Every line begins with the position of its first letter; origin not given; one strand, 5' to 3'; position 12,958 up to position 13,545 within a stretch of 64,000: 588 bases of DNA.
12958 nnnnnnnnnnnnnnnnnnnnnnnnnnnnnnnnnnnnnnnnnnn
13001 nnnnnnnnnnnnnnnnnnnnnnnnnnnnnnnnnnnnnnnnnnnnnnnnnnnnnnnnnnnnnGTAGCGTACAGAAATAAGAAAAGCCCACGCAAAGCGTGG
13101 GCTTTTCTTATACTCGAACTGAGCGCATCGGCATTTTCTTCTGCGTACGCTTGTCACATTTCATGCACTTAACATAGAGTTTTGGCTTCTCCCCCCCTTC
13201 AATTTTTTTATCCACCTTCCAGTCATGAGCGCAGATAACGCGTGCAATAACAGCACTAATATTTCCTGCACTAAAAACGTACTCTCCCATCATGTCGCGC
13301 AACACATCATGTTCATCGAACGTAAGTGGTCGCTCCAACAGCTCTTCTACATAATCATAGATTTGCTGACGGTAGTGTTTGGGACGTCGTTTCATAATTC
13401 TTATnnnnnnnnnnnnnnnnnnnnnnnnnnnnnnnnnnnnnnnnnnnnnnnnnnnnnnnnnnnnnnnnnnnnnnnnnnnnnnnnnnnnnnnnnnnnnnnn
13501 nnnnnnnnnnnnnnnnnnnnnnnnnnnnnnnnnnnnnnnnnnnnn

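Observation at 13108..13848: Bacterial SET-domain methyltransferase in an operon with a small basic Cys/His protein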

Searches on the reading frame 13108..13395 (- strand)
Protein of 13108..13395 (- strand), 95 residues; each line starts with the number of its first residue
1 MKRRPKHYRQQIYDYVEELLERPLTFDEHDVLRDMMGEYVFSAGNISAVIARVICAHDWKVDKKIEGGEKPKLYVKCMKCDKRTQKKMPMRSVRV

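Call 3: search_protein_families(library=pfam, proteins=[window:13108-13395:-], max_evalue=0.01)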
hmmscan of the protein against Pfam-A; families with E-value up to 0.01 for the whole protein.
window:13108-13395:- (95 aa): 0 families

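Call 4: search_protein_families(library=ncbifam, proteins=[window:13108-13395:-], max_evalue=0.01)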
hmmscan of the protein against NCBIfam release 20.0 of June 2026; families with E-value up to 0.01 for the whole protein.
window:13108-13395:- (95 aa): 0 families

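Call 5: find_homologous_proteins(query=window:13108-13395:-)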
Query window:13108-13395:- (95 aa): 42 proteins with E <= 0.001 among 42 candidates.
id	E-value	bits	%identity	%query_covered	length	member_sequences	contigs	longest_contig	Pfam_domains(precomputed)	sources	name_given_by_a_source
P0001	1.5e-58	212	100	100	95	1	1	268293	-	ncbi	-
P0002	1.8e-49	183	84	100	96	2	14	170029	-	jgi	jgi:hypothetical protein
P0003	2.1e-48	180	79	100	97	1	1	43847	-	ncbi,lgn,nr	ncbi:MAG: hypothetical protein JWL75_668 [Parcubacteria group bacterium]|nr:hypothetical protein [Pa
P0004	7.7e-48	178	80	100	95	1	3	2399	-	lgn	-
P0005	3.7e-46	173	80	100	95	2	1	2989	-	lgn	-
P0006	1.2e-45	171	76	100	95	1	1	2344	-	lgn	-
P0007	2.1e-45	170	76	98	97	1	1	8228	-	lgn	-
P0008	2.5e-45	170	77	100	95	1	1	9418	-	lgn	-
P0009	5.2e-45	169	73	99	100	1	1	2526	-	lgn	-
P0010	5.9e-45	169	78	99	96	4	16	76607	-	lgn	-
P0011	1.0e-44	168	75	100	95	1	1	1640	-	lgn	-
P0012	6.5e-44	166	76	100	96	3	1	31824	-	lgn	-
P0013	2.5e-43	164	74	100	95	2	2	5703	-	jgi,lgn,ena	jgi:hypothetical protein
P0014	2.9e-43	164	74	98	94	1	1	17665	-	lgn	-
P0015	3.7e-43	163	75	98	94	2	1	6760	-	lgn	-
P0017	5.2e-43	163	77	98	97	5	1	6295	-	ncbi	-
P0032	2.6e-41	157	73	98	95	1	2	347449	-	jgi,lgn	jgi:hypothetical protein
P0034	4.1e-41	157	73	96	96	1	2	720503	-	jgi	-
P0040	1.1e-39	152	70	99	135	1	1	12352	-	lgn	-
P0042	1.1e-34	136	68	96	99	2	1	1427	-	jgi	jgi:hypothetical protein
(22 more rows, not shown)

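Call 7: search_solved_structures(query=window:13108-13395:-, max_evalue=10)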
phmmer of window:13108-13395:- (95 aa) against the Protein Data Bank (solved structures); distinct sequences matched with E-value up to 10: 2.
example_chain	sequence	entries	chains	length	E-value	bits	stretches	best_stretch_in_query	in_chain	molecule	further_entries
7dww_B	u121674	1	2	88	0.19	15.2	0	43-66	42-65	msDPBB_sym2 protein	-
2bcw_C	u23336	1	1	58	0.45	14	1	5-45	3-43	Elongation factor G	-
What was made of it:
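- Closest known: Go1-SET of Methanosarcina mazei. Different: The partner here is unrelated to MC1 or Hc1; it has no Pfam or PDB hit (calls 3, 7).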

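Call 9: find_encoding_contigs(protein=P0034, flank=5000, max_places=2)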
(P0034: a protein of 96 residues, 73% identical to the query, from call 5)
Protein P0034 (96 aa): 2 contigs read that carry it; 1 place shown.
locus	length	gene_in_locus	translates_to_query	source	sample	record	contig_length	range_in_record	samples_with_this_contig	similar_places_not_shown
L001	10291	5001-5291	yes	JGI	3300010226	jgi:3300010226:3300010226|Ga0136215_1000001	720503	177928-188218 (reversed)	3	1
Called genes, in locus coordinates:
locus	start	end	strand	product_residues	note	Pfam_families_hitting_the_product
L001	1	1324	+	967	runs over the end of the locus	PF00133:tRNA-synt_1, PF09334:tRNA-synt_1g, PF13603:tRNA-synt_1_2, PF00293:NUDIX, PF00133:tRNA-synt_1, PF09334:tRNA-synt_1g (weak), PF08264:Anticodon_1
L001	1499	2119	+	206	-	-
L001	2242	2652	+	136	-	-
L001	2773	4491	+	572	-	PF00704:Glyco_hydro_18, PF01471:PG_binding_1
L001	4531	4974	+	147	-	PF00856:SET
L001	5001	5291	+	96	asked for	-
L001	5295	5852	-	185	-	PF08534:Redoxin, PF00578:AhpC-TSA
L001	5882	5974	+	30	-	-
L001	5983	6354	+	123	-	-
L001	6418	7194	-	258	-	PF04307:YdjM (weak)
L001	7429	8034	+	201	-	PF07589:PEP_exosort_dom (weak)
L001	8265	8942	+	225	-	PF07589:PEP_exosort_dom (weak)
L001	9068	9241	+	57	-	-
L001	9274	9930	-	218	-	PF18979:DUF5715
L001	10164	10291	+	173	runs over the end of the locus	-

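Call 10: find_encoding_contigs(protein=P0032, flank=5000, max_places=2)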
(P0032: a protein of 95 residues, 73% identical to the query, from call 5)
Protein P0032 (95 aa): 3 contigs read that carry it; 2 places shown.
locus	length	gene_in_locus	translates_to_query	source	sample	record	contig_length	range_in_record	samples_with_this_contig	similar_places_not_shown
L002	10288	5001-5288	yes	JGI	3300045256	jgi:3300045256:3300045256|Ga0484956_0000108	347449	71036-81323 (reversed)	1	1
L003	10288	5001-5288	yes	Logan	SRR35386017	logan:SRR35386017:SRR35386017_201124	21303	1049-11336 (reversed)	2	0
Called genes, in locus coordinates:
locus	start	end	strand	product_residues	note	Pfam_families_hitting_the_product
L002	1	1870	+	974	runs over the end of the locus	PF00133:tRNA-synt_1, PF09334:tRNA-synt_1g, PF13603:tRNA-synt_1_2, PF00293:NUDIX (weak), PF00133:tRNA-synt_1, PF09334:tRNA-synt_1g (weak), PF08264:Anticodon_1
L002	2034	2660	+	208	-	-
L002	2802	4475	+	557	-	PF00704:Glyco_hydro_18, PF01471:PG_binding_1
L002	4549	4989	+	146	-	PF21549:PRDM2_PR (weak), PF00856:SET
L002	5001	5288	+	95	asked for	-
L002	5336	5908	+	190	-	-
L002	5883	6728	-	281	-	PF01522:Polysacc_deac_1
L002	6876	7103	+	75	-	-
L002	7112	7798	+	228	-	PF07963:N_methyl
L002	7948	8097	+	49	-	-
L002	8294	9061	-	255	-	PF01209:Ubie_methyltran (weak), PF13489:Methyltransf_23 (weak), PF06325:PrmA (weak), PF13649:Methyltransf_25, PF13847:Methyltransf_31, PF08241:Methyltransf_11, PF08242:Methyltransf_12, PF20922:Anamorsin_N (weak)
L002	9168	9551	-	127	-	-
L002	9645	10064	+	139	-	PF01638:HxlR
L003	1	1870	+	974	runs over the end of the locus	PF00133:tRNA-synt_1, PF09334:tRNA-synt_1g, PF13603:tRNA-synt_1_2, PF00293:NUDIX (weak), PF00133:tRNA-synt_1, PF09334:tRNA-synt_1g (weak), PF08264:Anticodon_1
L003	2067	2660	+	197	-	-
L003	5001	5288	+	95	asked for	-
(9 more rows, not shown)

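Call 20: search_protein_representatives(alignment_id=A1)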
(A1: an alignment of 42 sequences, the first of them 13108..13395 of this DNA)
Query: 42 sequences, 95 profile positions. Proteins with E-value up to 0.001 (for the whole library): 14; up to 1e-10: 3; up to 1e-30: 1. The best 14 are listed.
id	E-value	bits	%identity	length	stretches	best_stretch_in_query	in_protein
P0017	1.5e-49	182.1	-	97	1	2-95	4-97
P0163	1.2e-16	76.6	-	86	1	4-81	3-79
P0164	1.7e-16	76.1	-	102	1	1-49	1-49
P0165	8.7e-10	54.6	-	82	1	5-82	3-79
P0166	3.8e-08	49.4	-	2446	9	10-46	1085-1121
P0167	1.1e-07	47.8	-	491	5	33-82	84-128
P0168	2.7e-06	43.4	-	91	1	6-49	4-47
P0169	4.0e-05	39.7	-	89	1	3-50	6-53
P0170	4.5e-05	39.5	-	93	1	3-58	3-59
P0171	5.8e-05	39.1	-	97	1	2-78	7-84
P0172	6.9e-05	38.9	-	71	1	7-42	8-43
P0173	1.8e-04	37.6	-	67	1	7-54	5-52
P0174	1.9e-04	37.5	-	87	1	8-83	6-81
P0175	8.1e-04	35.5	-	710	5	10-60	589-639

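Call 21: predict_structure(alignment_id=A1)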
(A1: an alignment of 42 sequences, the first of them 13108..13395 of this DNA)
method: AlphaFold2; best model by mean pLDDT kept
length: 95 residues; sequences in the alignment: 42
mean_pLDDT: 81.7   pTM: 0.49
mean pLDDT of the five models: 81.7, 74.5, 73.6, 72.2, 69.3
residues with pLDDT >= 90: 26; 70-90: 48; 50-70: 20; < 50: 1
segments of 3 or more residues with pLDDT < 50: none
pLDDT, mean of each block of 10 residues (from residue 1): 75 94 94 89 84 88 68 84 74 54
secondary structure, 60 per line:
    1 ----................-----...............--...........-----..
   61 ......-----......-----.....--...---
elements in order: H5-20 H26-40 H43-53 E59-66 E72-77 E83-87

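Call 27: fold_search(model_id=the predicted structure, library=pdb)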
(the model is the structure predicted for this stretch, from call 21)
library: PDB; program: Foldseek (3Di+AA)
matches with E <= 10: 684; with E <= 0.001: 0
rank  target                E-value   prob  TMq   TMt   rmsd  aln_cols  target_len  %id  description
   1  6woo_o                1.5e-01  0.41  0.21  0.19  16.0        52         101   21  CryoEM structure of yeast 80S ribosome with Met-tRNAiMet, eIF5B, and GDP (released 2020-09-23)
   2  6n8j_q                1.7e-01  0.35  0.20  0.20  16.7        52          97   23  Cryo-EM structure of late nuclear (LN) pre-60S ribosomal subunit (released 2019-03-13)
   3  6qik_l                2.0e-01  0.35  0.20  0.21  16.2        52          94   21  Cryo-EM structures of Lsg1-TAP pre-60S ribosomal particles (released 2019-06-26)
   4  5ndw_q2               2.8e-01  0.30  0.21  0.19  16.4        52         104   23  Crystal structure of aminoglycoside TC007 bound to the yeast 80S ribosome (released 2017-12-13)
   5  7r81_q1               2.8e-01  0.30  0.21  0.19  16.1        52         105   17  Structure of the translating Neurospora crassa ribosome arrested by cycloheximide (released 2021-12-01)
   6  8gk8_C                2.8e-01  0.10  0.19  0.05  13.4       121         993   16  R21A Staphylococcus aureus pyruvate carboxylase (released 2023-08-30)
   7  9g30_AP               3.5e-01  0.25  0.21  0.19  16.1        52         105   17  The structure of the Candida albicans ribosome with tRNA-fMet, mRNA, and compounds (GEN and MFQ) shows strong density (released 2025-04-23)
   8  2k3r_MODEL_1_A        4.0e-01  0.80  0.24  0.25   1.4        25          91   20  Pfu Rpp21 structure and assignments (released 2008-12-02)
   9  9v29_sy               4.6e-01  0.30  0.29  0.30   9.5        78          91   13  Cryo- EM structure of small subunit (body) of 75S ribosome with A/P- & P/E- tRNAs from Entamoeba histolytica bound to (released 2025-10-08)
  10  7pzy_AP               4.6e-01  0.23  0.20  0.19  15.9        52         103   17  Structure of the vacant Candida albicans 80S ribosome (released 2022-05-18)
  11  6n8m_Q                4.6e-01  0.21  0.20  0.19  16.6        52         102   23  Cryo-EM structure of pre-Lsg1 (PL) pre-60S ribosomal subunit (released 2019-03-13)
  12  7qca_LOO              5.2e-01  0.20  0.20  0.19  16.3        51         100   18  Spraguea lophii ribosome (released 2022-11-30)
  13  9bh5_Co               5.2e-01  0.18  0.19  0.18  16.7        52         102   13  High-resolution C. elegans 80S ribosome structure - class 1 (released 2024-09-04)
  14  8hfr_mS               6.2e-01  0.16  0.20  0.21  16.3        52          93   21  NPC-trapped pre-60S particle (released 2023-04-12)
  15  5t2a_r                6.2e-01  0.15  0.20  0.20  18.0        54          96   15  CryoEM structure of the Leishmania donovani 80S ribosome at 2.9 Angstrom resolution (released 2017-01-25)
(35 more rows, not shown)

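Call 29: find_encoding_contigs(protein=P0163, flank=4000, max_places=3)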
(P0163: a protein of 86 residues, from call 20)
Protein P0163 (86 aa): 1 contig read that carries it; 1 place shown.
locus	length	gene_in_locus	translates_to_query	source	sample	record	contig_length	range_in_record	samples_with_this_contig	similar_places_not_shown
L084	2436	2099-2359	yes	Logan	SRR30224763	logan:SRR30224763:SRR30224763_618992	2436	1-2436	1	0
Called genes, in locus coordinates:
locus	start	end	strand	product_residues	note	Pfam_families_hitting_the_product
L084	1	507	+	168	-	?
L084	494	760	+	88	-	-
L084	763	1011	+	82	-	PF00486:Trans_reg_C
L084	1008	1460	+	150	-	PF25311:WDGH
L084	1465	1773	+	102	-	-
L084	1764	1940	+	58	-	-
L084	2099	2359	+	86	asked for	-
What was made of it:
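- Distant partner relatives occur without SET in a phage-like gene array (call 29).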

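Call 30: find_encoding_contigs(protein=P0165, flank=4000, max_places=3)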
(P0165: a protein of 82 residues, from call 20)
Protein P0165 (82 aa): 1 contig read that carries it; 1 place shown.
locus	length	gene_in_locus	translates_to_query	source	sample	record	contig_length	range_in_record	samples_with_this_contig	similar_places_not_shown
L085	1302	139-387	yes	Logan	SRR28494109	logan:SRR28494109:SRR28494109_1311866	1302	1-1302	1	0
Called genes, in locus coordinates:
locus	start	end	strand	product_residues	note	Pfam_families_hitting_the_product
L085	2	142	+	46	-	?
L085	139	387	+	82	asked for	-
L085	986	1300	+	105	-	?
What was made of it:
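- Distant relatives P0163 and P0165 lie in short contigs of tightly packed small genes (Trans_reg_C, WDGH) without SET (calls 29, 30).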

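Call 31: search_protein_families(library=phrogs, proteins=[window:13108-13395:-, P0163, P0165, P0168, P0169, P0170, P0171, P0174], max_evalue=0.1)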
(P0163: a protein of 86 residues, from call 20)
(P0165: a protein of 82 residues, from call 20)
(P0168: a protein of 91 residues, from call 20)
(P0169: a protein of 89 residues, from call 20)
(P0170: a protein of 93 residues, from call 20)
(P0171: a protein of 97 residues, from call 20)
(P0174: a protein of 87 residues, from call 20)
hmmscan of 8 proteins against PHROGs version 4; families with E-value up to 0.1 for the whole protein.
window:13108-13395:- (95 aa): 4 families
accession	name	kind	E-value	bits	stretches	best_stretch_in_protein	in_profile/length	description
phrog_9973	-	unknown function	0.0031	18.4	1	54-83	1-30/49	-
phrog_7696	-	unknown function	0.0059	17.4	1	40-88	13-60/78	-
phrog_4188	-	unknown function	0.01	16.6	1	46-85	9-47/50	-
phrog_17479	-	unknown function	0.013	16.6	1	56-88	43-75/188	-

P0163 (86 aa): 4 families
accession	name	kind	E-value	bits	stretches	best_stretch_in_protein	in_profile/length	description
phrog_4188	-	unknown function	9.5e-06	26.3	1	47-80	11-44/50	-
phrog_7696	-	unknown function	0.0049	17.7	1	48-79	23-52/78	-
phrog_3036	-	unknown function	0.0069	17.4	1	47-78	5-45/67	-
phrog_20927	-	unknown function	0.083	13.9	0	66-85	38-57/108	-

P0165 (82 aa): 1 family
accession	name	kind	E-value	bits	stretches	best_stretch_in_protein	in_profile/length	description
phrog_4188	-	unknown function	1.2e-05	25.9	1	45-81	10-46/50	-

P0168 (91 aa): 1 family
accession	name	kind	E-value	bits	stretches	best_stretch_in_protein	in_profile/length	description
phrog_15671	-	unknown function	0.064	14.7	1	1-37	1-36/50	-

P0169 (89 aa): 0 families

P0170 (93 aa): 1 family
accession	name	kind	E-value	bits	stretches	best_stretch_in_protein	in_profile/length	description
phrog_19156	-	unknown function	0.015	16.3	1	17-73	9-64/96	-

P0171 (97 aa): 1 family
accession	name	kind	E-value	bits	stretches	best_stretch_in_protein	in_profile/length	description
phrog_3241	-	unknown function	0.047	14.1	1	12-92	123-204/207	-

P0174 (87 aa): 1 family
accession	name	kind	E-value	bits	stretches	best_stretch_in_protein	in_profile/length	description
phrog_35924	-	unknown function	0.064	14.6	1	28-70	21-62/106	-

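Call 32: search_protein_families(library=padloc, proteins=[window:13108-13395:-], max_evalue=0.1)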
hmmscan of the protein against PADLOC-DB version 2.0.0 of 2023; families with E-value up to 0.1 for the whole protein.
window:13108-13395:- (95 aa): 0 families

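Call 39: list_cluster_members(proteins=[window:13108-13395:-, window:13405-13848:-, window:13405-13899:-])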
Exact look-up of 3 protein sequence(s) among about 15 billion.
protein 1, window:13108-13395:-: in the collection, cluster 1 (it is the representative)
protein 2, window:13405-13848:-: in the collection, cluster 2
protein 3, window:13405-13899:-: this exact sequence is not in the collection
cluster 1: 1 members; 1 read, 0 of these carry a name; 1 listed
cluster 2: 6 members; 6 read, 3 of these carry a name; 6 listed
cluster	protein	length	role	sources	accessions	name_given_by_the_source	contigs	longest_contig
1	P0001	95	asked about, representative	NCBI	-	-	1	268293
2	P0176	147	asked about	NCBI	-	-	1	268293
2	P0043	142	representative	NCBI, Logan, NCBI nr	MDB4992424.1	MAG: hypothetical protein JWL75_669 [Parcubacteria group bacterium] | hypothetical protein [Parcubacteria group bacterium]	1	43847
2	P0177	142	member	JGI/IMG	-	SET domain-containing protein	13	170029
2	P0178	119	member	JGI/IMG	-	SET domain-containing protein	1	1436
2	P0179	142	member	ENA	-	-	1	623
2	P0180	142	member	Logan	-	-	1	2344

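Call 44: search_protein_families(library=pfam, alignment_id=A3, max_evalue=5)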
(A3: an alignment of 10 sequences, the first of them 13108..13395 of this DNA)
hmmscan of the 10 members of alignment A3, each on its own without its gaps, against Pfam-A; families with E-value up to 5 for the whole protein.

A. member 1, window:13108-13395:- (95 aa): 2 families
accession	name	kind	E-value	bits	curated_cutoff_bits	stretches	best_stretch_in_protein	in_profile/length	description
PF07261.16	DnaB_2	-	0.086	13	22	1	14-58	2-45/74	Replication initiation and membrane attachment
PF24875.1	DUF7736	-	0.11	13.1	25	1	11-24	20-33/59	Domain of unknown function (DUF7736)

B. families by the number of members that match (of 10 scanned): 20 families
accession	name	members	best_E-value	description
PF14432.12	DYW_deaminase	1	0.0045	DYW family of nucleic acid deaminases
PF20576.3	HEWD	1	0.0081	HEWD domain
PF11157.13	DUF2937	1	0.015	Protein of unknown function (DUF2937)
PF15919.11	HicB_lk_antitox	1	0.019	HicB_like antitoxin of bacterial toxin-antitoxin system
PF09652.15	Cas_VVA1548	1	0.023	Putative CRISPR-associated protein (Cas_VVA1548)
PF23824.1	DUF7194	1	0.031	Family of unknown function (DUF7194)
PF04351.19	PilP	1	0.032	Pilus assembly protein, PilP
PF00143.24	Interferon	1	0.038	Interferon alpha/beta domain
PF21075.3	GDH_ACT1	1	0.054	Glutamate dehydrogenase, ACT1 domain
PF19531.4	DUF6058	1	0.057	Family of unknown function (DUF6058)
PF07638.17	Sigma70_ECF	1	0.065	ECF sigma factor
PF20263.4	LYRM2-like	1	0.076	LYR motif-containing protein 2-like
PF04718.20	ATP-synt_G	1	0.077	Mitochondrial ATP synthase g subunit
PF07261.16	DnaB_2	1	0.086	Replication initiation and membrane attachment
PF09747.14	CCD97-like_C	1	0.089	Coiled-coil domain containing protein 97-like, C-terminal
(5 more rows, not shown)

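Call 45: search_solved_structures(query=A3, max_evalue=10)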
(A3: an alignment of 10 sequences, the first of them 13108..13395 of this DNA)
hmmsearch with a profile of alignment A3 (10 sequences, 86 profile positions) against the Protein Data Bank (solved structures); distinct sequences matched with E-value up to 10: 1.
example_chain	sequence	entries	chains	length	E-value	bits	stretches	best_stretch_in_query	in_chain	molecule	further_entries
5jxd_A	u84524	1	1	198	0.33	14.6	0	15-43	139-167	Tumor necrosis factor alpha-induced protein 8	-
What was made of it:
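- Tried and rejected: (3) Pfam, NCBIfam, PDB sequence and PADLOC searches gave nothing for the partner (calls 3, 4, 7, 32, 44, 45).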
